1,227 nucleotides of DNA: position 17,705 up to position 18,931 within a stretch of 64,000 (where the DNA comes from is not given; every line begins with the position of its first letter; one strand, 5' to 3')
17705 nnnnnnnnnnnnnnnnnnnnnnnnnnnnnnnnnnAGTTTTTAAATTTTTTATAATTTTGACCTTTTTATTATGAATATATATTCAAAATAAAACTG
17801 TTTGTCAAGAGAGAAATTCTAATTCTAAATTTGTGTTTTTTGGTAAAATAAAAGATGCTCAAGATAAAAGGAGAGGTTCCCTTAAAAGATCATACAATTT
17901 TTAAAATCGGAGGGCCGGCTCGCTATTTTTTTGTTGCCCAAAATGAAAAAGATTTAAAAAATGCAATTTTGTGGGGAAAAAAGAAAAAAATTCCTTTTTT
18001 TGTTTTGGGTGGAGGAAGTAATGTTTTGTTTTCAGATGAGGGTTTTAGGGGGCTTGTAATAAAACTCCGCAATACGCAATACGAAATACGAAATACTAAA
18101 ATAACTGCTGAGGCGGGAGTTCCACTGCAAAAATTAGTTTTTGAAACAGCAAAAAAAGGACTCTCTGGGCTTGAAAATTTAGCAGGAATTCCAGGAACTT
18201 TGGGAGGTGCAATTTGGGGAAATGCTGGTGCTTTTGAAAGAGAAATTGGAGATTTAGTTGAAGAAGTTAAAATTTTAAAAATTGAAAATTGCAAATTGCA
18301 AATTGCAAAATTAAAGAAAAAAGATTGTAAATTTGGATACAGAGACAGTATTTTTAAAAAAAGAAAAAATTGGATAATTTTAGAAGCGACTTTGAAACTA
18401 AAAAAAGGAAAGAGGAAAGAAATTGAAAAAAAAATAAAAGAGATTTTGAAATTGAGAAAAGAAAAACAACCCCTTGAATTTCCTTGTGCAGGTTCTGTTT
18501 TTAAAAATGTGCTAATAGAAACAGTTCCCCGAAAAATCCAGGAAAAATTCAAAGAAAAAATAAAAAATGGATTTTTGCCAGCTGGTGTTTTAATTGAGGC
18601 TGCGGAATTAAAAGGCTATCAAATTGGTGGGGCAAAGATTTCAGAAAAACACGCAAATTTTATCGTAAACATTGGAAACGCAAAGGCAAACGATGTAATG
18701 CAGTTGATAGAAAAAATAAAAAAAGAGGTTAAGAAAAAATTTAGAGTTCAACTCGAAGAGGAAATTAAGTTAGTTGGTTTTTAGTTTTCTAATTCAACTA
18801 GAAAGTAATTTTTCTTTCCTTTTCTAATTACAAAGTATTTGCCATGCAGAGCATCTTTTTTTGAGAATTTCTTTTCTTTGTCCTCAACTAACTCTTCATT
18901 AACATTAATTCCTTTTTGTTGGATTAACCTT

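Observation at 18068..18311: Degenerate heptanucleotide tandem arrays embedded in murB and shared with eno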

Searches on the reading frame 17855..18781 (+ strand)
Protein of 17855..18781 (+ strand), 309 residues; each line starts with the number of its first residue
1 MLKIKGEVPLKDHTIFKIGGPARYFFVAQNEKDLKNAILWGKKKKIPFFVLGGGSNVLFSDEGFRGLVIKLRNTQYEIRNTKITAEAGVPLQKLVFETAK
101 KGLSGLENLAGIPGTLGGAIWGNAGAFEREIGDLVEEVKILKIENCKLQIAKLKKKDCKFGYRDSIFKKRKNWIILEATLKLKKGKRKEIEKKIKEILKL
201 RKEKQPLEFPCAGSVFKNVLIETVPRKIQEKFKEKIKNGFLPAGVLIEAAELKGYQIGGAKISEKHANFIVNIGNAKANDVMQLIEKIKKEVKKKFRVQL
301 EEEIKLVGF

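Call 12: find_homologous_proteins(query=window:17855-18781:+)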
Query window:17855-18781:+ (309 aa): 7964 proteins with E <= 0.001 among 8000 candidates; the best 120 are listed.
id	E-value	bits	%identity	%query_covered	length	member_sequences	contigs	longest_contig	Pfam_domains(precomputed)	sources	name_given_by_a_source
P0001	6.2e-193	658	100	100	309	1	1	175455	PF01565.29,PF02873.22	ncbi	-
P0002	9.8e-183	624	94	100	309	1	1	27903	PF01565.29,PF02873.22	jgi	-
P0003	5.3e-181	618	93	100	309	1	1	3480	PF01565.29,PF02873.22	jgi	-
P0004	1.2e-169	581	89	100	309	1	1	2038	PF01565.29,PF02873.22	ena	-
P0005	1.2e-166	571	87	100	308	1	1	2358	PF01565.29,PF02873.22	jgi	-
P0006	4.7e-159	546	83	100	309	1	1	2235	PF01565.29,PF02873.22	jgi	jgi:UDP-N-acetylmuramate dehydrogenase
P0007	2.4e-158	544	83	100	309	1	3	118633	PF01565.29,PF02873.22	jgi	jgi:UDP-N-acetylmuramate dehydrogenase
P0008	3.8e-158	543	82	100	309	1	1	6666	PF01565.29,PF02873.22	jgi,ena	-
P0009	5.9e-158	543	82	100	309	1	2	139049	PF01565.29,PF02873.22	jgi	jgi:UDP-N-acetylmuramate dehydrogenase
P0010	7.3e-158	542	83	100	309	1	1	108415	PF01565.29,PF02873.22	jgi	jgi:UDP-N-acetylmuramate dehydrogenase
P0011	8.3e-158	542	83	100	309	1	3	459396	PF01565.29,PF02873.22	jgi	jgi:UDP-N-acetylmuramate dehydrogenase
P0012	1.2e-157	542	82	100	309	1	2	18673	PF01565.29,PF02873.22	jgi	jgi:UDP-N-acetylmuramate dehydrogenase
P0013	2.9e-157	540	81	100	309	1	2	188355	PF01565.29,PF02873.22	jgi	jgi:UDP-N-acetylmuramate dehydrogenase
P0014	4.4e-157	540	82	100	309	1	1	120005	PF01565.29,PF02873.22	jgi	-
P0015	6.3e-157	539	82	100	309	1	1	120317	PF01565.29,PF02873.22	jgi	jgi:UDP-N-acetylmuramate dehydrogenase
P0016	9.3e-157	539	83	100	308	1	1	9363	PF01565.29,PF02873.22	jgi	jgi:UDP-N-acetylmuramate dehydrogenase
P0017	2.3e-156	537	82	99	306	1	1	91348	PF01565.29,PF02873.22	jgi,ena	-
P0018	5.1e-156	536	82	100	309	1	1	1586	PF01565.29,PF02873.22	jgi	jgi:UDP-N-acetylmuramate dehydrogenase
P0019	6.1e-156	536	82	99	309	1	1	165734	PF01565.29,PF02873.22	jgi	jgi:UDP-N-acetylmuramate dehydrogenase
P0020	6.7e-156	536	82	100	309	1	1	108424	PF01565.29,PF02873.22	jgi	-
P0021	1.2e-155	535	82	100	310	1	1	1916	PF01565.29,PF02873.22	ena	-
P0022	1.3e-155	535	82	100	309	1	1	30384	PF01565.29,PF02873.22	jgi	jgi:UDP-N-acetylmuramate dehydrogenase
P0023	2.9e-155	534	82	98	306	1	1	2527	PF01565.29,PF02873.22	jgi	-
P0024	4.9e-155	533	81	100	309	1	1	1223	PF01565.29,PF02873.22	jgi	jgi:UDP-N-acetylmuramate dehydrogenase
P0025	6.9e-155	533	81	100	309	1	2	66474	PF01565.29,PF02873.22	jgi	jgi:UDP-N-acetylmuramate dehydrogenase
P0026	1.5e-154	532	80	100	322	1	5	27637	PF01565.29,PF02873.22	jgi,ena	jgi:UDP-N-acetylmuramate dehydrogenase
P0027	1.9e-154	531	80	100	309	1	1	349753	PF01565.29,PF02873.22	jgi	-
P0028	2.5e-154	531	80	100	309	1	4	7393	PF01565.29,PF02873.22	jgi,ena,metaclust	metaclust:\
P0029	2.7e-154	531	80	100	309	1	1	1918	PF01565.29,PF02873.22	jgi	jgi:UDP-N-acetylmuramate dehydrogenase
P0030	4.2e-154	530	80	100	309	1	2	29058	PF01565.29,PF02873.22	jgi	jgi:UDP-N-acetylmuramate dehydrogenase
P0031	5.1e-154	530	81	100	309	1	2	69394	PF01565.29,PF02873.22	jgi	jgi:UDP-N-acetylmuramate dehydrogenase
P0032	7.6e-154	529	81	100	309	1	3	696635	PF01565.29,PF02873.22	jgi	jgi:UDP-N-acetylmuramate dehydrogenase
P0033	1.2e-153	529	80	100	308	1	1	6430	PF01565.29,PF02873.22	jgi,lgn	-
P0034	3.9e-153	527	80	100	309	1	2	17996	PF01565.29,PF02873.22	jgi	jgi:UDP-N-acetylmuramate dehydrogenase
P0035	4.4e-153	527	80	100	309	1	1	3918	PF01565.29,PF02873.22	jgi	jgi:UDP-N-acetylmuramate dehydrogenase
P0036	8.5e-153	526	80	99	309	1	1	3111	PF01565.29,PF02873.22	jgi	-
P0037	2.2e-152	524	79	100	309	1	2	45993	PF01565.29,PF02873.22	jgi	jgi:UDP-N-acetylmuramate dehydrogenase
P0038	5.9e-152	523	80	100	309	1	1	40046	PF01565.29,PF02873.22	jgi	jgi:UDP-N-acetylmuramate dehydrogenase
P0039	6.1e-152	523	80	100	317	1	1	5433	PF01565.29,PF02873.22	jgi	jgi:UDP-N-acetylmuramate dehydrogenase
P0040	9.3e-152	522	79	98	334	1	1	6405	PF01565.29,PF02873.22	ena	-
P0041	9.8e-152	522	79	100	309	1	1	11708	PF01565.29,PF02873.22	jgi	-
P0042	1.0e-151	522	80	100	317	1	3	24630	PF01565.29,PF02873.22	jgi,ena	-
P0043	2.1e-151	521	79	100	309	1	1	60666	PF01565.29,PF02873.22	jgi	jgi:UDP-N-acetylmuramate dehydrogenase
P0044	4.1e-151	520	80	100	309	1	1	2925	PF01565.29,PF02873.22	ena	-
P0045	5.1e-151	520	80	100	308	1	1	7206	PF01565.29,PF02873.22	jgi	jgi:UDP-N-acetylmuramate dehydrogenase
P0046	9.2e-151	519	80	100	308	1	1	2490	PF01565.29,PF02873.22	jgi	jgi:UDP-N-acetylmuramate dehydrogenase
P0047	1.4e-150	519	79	100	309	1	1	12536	PF01565.29,PF02873.22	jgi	-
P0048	1.4e-150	518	79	99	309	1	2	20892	PF01565.29,PF02873.22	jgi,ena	-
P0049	1.4e-150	518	80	99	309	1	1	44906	PF01565.29,PF02873.22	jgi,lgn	-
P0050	2.8e-150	517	79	100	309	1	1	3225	PF01565.29,PF02873.22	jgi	jgi:UDP-N-acetylmuramate dehydrogenase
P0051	2.9e-150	517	79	100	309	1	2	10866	PF01565.29,PF02873.22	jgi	jgi:UDP-N-acetylmuramate dehydrogenase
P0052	3.0e-150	517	80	99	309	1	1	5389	PF01565.29,PF02873.22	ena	-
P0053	8.9e-150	516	80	99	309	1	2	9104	PF01565.29,PF02873.22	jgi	-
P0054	4.3e-149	514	78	100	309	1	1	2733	PF01565.29,PF02873.22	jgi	jgi:UDP-N-acetylmuramate dehydrogenase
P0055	4.4e-149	514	78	100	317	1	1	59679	PF01565.29,PF02873.22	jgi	jgi:UDP-N-acetylmuramate dehydrogenase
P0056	1.0e-148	512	79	99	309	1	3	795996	PF01565.29,PF02873.22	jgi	jgi:UDP-N-acetylmuramate dehydrogenase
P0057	2.9e-148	511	78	99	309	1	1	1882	PF01565.29,PF02873.22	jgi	-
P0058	2.9e-147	508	78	100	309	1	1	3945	PF01565.29,PF02873.22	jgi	jgi:UDP-N-acetylmuramate dehydrogenase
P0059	3.2e-147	507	79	100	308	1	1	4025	PF01565.29,PF02873.22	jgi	-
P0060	3.4e-146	504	77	100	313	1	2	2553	PF01565.29,PF02873.22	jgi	jgi:UDP-N-acetylmuramate dehydrogenase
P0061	8.0e-146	503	77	100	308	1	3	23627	PF01565.29,PF02873.22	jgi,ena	jgi:UDP-N-acetylmuramate dehydrogenase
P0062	1.3e-145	502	77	99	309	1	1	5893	PF01565.29,PF02873.22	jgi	jgi:UDP-N-acetylmuramate dehydrogenase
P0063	4.4e-145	500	76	100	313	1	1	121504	PF01565.29,PF02873.22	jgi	jgi:UDP-N-acetylmuramate dehydrogenase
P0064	1.3e-144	499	76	100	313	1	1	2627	PF01565.29,PF02873.22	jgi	-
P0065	2.9e-143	494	75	99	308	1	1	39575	PF01565.29,PF02873.22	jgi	jgi:UDP-N-acetylmuramate dehydrogenase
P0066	7.3e-143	493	75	100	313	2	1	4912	PF01565.29,PF02873.22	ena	-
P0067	1.8e-142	492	75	99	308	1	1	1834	PF01565.29,PF02873.22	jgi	jgi:UDP-N-acetylmuramate dehydrogenase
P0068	4.8e-142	490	75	100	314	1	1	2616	PF01565.29,PF02873.22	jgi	jgi:UDP-N-acetylmuramate dehydrogenase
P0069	1.1e-141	489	75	99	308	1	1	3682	PF01565.29,PF02873.22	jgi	jgi:UDP-N-acetylmuramate dehydrogenase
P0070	2.6e-141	488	75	100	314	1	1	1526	PF01565.29,PF02873.22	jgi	-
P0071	4.2e-141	487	75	100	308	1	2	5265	PF01565.29,PF02873.22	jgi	-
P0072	4.5e-141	487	75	99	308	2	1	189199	PF01565.29,PF02873.22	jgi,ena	-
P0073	1.2e-140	486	78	95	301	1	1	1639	PF01565.29,PF02873.22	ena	-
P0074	4.3e-140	484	75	100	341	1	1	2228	PF01565.29,PF02873.22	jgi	jgi:UDP-N-acetylmuramate dehydrogenase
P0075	5.0e-140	484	75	99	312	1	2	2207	PF01565.29,PF02873.22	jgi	-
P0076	9.5e-139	480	73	100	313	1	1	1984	PF01565.29,PF02873.22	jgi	jgi:UDP-N-acetylmuramate dehydrogenase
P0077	8.6e-138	476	74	99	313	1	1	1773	PF01565.29,PF02873.22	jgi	-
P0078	1.6e-136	472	73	100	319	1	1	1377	PF01565.29,PF02873.22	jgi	-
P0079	2.7e-134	465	71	99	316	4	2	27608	PF01565.29,PF02873.22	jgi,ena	jgi:UDP-N-acetylmuramate dehydrogenase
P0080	6.5e-134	464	72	100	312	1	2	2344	PF01565.29,PF02873.22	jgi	jgi:UDP-N-acetylmuramate dehydrogenase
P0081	3.4e-133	461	84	85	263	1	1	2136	PF01565.29,PF02873.22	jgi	jgi:UDP-N-acetylmuramate dehydrogenase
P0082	5.0e-128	444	67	99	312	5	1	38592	PF01565.29,PF02873.22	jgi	jgi:UDP-N-acetylmuramate dehydrogenase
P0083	1.1e-123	430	66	99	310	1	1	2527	PF01565.29,PF02873.22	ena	-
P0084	1.2e-123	430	66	99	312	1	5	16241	PF01565.29,PF02873.22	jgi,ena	jgi:UDP-N-acetylmuramate dehydrogenase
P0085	1.3e-123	430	67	100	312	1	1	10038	PF01565.29,PF02873.22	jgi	jgi:UDP-N-acetylmuramate dehydrogenase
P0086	1.8e-123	429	67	100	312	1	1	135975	PF01565.29,PF02873.22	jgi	jgi:UDP-N-acetylmuramate dehydrogenase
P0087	3.1e-123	429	67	100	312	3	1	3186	PF01565.29,PF02873.22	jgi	jgi:UDP-N-acetylmuramate dehydrogenase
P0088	1.6e-122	426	69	92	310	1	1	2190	PF01565.29,PF02873.22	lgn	-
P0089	2.9e-122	425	66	100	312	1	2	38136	PF01565.29,PF02873.22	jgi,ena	-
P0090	4.7e-121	422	66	100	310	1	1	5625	PF01565.29,PF02873.22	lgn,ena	-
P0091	5.3e-121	421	83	78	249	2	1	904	PF01565.29,PF02873.22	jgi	jgi:UDP-N-acetylmuramate dehydrogenase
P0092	9.0e-121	421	67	92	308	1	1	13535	PF01565.29,PF02873.22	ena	-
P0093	3.8e-120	419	65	99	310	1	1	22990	PF01565.29,PF02873.22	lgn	-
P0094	1.1e-119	417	67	100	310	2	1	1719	PF01565.29,PF02873.22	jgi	-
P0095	3.5e-119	415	66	100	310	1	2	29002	PF01565.29,PF02873.22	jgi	jgi:UDP-N-acetylmuramate dehydrogenase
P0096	6.0e-119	415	64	100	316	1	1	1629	PF01565.29,PF02873.22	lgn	-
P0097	6.0e-119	415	79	82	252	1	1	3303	PF01565.29,PF02873.22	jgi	jgi:UDP-N-acetylmuramate dehydrogenase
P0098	3.4e-117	409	64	99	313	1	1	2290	PF01565.29,PF02873.22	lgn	-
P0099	4.2e-117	409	66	99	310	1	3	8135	PF01565.29,PF02873.22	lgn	-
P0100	6.6e-117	408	64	99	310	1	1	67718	PF01565.29,PF02873.22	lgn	-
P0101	8.5e-117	408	82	75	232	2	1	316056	PF01565.29,PF02873.22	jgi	jgi:UDP-N-acetylmuramate dehydrogenase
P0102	2.4e-116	406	64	100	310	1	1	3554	PF01565.29,PF02873.22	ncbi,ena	-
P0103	6.2e-115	401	64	99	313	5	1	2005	PF01565.29,PF02873.22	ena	-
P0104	7.7e-115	401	63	99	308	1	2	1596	PF01565.29,PF02873.22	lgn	-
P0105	2.0e-114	400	64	100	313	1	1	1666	PF01565.29,PF02873.22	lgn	-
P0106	3.0e-114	399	62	96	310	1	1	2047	PF01565.29,PF02873.22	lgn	-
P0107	6.2e-114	398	62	100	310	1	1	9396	PF01565.29,PF02873.22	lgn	-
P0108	6.5e-114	398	62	100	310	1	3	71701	PF01565.29,PF02873.22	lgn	-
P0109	1.2e-113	397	63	100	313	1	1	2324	PF01565.29,PF02873.22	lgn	-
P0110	1.5e-113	397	62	100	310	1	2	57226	PF01565.29,PF02873.22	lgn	-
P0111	1.5e-113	397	64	98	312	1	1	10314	PF01565.29,PF02873.22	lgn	-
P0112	2.7e-113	396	62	100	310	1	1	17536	PF01565.29,PF02873.22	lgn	-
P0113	1.0e-112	394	64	98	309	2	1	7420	PF01565.29,PF02873.22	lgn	-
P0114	2.6e-112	393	63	98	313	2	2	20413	PF01565.29,PF02873.22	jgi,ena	-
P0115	1.3e-111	391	66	93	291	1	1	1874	PF01565.29,PF02873.22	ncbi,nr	ncbi:UDP-N-acetylmuramate dehydrogenase, partial [Candidatus Parcubacteria bacterium]|nr:UDP-N-acety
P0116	3.0e-110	386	63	99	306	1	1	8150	PF01565.29,PF02873.22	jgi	-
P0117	1.9e-108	380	63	100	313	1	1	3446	PF01565.29,PF02873.22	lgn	-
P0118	1.3e-104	368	60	100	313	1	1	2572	PF01565.29,PF02873.22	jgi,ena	-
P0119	4.5e-101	356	73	77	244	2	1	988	PF01565.29,PF02873.22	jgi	jgi:UDP-N-acetylmuramate dehydrogenase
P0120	1.6e-100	354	80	71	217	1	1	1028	PF02873.22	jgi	jgi:UDP-N-acetylmuramate dehydrogenase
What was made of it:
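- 17855..18784 (+): murB (UDP-N-acetylmuramate dehydrogenase), 309 aa, host of two arrays. It is the only real long ORF on the + strand of the window. An identical public protein has PF01565 and PF02873, and relatives are named MurB (call 12).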

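Call 14: find_related_loci(query=window:17855-18781:+, collection=metagenome_contigs, flank=10000)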
Query window:17855-18781:+ (309 aa) in metagenome_contigs; peptide patterns used: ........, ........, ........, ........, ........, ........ (x = any residue, [..] = any of these).
597 stretches matched a pattern (row limit reached: there are more); 49 encode a relative of the query (tblastn E <= 1e-3); 49 distinct loci.
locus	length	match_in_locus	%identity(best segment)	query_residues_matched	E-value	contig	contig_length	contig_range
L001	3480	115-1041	93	1-309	2e-179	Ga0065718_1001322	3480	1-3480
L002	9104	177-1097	80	1-307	1e-156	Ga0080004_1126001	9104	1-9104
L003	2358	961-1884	87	2-309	2e-163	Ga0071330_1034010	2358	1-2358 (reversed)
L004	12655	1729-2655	80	1-309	4e-153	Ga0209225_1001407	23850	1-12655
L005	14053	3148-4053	83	8-309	6e-153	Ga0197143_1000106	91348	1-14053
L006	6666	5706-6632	82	1-309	7e-149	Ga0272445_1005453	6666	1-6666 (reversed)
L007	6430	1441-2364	80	2-309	6e-141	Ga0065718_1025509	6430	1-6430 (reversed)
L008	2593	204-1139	73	1-308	1e-146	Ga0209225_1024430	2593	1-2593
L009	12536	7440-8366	79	1-309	1e-137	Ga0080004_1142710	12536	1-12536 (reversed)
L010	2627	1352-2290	76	1-309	1e-143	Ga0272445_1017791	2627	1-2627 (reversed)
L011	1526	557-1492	75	2-309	3e-142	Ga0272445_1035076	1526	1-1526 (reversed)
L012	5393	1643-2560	72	2-307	8e-131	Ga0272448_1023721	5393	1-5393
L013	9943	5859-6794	67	2-309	2e-115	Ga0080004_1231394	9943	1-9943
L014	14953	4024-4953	67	2-307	1e-112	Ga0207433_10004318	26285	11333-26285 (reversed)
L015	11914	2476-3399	56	1-307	9e-94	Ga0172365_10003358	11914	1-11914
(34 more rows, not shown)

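Call 15: find_encoding_contigs(protein=P0001, flank=2000, max_places=3)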
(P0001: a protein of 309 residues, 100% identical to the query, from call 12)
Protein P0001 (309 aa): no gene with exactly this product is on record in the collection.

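Call 33: search_solved_structures(query=window:17855-18781:+, show_alignments=1)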
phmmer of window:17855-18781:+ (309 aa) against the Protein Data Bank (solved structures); distinct sequences matched with E-value up to 0.001: 13.
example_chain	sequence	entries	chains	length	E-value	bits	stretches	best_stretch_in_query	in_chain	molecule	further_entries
4pyt_A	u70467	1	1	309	1.4e-53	185.2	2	6-221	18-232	UDP-N-acetylenolpyruvoylglucosamine reductase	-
3tx1_A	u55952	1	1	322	1.8e-53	184.8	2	4-218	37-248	UDP-N-acetylenolpyruvoylglucosamine reductase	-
1hsk_A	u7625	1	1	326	3.8e-50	173.9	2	3-217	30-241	UDP-N-ACETYLENOLPYRUVOYLGLUCOSAMINE REDUCTASE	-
2gqt_A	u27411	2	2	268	6.5e-35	123.9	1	8-293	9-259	UDP-N-Acetylenolpyruvylglucosamine Reductase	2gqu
7osq_A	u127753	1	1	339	1.1e-34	123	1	3-305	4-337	UDP-N-acetylenolpyruvoylglucosamine reductase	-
4jay_A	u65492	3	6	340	1.2e-34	123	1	3-305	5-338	UDP-N-acetylenolpyruvoylglucosamine reductase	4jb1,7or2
7orz_A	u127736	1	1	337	1.4e-34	122.7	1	5-305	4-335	UDP-N-acetylenolpyruvoylglucosamine reductase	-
1mbb_A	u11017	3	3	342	1.4e-33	119.5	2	10-182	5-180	URIDINE DIPHOSPHO-N-ACETYLENOLPYRUVYLGLUCOSAMINE REDUCTASE | UDP-N-acetylenolpyruvoylglucosamine reductase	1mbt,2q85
2mbr_A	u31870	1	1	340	1.5e-33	119.3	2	10-182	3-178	URIDINE DIPHOSPHO-N-ACETYLENOLPYRUVYLGLUCOSAMINE REDUCTASE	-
1uxy_A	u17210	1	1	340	2.9e-33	118.4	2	10-182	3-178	URIDINE DIPHOSPHO-N-ACETYLENOLPYRUVYLGLUCOSAMINE REDUCTASE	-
3i99_A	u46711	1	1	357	1.9e-31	112.5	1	9-308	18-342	UDP-N-acetylenolpyruvoylglucosamine reductase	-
9dtk_A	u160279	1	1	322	1.7e-30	109.3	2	13-219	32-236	UDP-N-acetylenolpyruvoylglucosamine reductase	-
5jzx_A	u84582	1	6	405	1.3e-21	80.2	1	47-173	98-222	UDP-N-acetylenolpyruvoylglucosamine reductase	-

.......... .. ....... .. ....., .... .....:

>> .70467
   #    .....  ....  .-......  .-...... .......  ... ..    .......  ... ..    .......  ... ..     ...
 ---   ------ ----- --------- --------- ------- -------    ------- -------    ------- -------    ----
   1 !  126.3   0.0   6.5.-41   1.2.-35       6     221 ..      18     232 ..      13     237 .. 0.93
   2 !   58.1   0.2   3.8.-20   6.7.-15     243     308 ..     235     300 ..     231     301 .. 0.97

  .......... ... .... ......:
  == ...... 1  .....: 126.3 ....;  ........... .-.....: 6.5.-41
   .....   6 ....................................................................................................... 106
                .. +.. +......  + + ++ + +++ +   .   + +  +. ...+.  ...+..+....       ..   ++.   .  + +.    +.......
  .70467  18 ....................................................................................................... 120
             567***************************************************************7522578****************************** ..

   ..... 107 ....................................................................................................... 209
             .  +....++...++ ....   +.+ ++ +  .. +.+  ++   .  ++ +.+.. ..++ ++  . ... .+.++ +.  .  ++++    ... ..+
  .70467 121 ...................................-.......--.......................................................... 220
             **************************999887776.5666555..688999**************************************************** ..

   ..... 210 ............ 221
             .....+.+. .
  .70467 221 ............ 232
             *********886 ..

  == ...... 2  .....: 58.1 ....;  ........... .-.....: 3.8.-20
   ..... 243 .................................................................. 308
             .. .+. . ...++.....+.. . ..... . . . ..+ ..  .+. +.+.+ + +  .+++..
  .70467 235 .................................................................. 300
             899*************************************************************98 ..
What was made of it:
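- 17855..18784 (+): PDB MurB matches (call 33).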

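Call 36: predict_structure(alignment_id=A1)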
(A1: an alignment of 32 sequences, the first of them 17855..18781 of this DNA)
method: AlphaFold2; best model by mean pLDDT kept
length: 309 residues; sequences in the alignment: 32
mean_pLDDT: 88.5   pTM: 0.79
mean pLDDT of the five models: 88.5, 86.8, 86.3, 85.6, 80.9
residues with pLDDT >= 90: 192; 70-90: 94; 50-70: 19; < 50: 4
segments of 3 or more residues with pLDDT < 50: 124-126
pLDDT, mean of each block of 10 residues (from residue 1): 87 87 94 92 91 77 93 92 94 94 93 83 58 91 85 91 78 90 96 93 65 85 95 90 95 95 90 90 97 97 87
secondary structure, 60 per line:
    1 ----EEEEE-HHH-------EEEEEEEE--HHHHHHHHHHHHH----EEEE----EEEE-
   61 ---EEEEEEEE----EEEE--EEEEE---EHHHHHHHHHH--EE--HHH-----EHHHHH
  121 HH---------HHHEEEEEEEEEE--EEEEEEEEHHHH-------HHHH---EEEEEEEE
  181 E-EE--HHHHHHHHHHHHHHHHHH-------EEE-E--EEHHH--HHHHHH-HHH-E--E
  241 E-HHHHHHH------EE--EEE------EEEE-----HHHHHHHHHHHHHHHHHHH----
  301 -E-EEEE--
elements in order: E5-9 E21-28 H31-43 E48-51 E56-59 E64-71 E76-79 E82-86 H91-100 H116-122 E135-144 E147-154 H155-158 H166-169 E173-181 H187-204 E212-214 H226-231 H243-249 E260-262 E269-272 H278-296 E304-307

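Call 38: find_encoding_contigs(protein=P0002, flank=10000, max_places=2)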
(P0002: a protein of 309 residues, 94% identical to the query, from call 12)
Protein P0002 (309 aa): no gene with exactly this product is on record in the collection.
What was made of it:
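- Tried and rejected: DNA of the window's own record and its closest relative: find_encoding_contigs had no record for P0001 or P0002 (calls 15, 38).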

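Call 61: list_cluster_members(proteins=[P0001, P0121])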
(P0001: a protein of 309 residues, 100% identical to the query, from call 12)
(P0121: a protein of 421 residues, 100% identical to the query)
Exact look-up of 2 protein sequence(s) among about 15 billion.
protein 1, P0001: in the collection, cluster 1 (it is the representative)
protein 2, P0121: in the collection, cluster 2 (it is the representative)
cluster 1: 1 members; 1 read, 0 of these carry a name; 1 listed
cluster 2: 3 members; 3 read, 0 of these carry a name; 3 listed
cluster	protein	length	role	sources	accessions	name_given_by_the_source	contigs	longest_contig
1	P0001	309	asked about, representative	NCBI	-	-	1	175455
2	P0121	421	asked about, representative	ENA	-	-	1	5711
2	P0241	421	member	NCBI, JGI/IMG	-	-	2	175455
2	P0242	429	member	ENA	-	-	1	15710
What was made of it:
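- Tried and rejected: The 94% relative could therefore not be compared at the DNA level, and the organism could not be named. list_cluster_members gave no accession or name (call 61).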
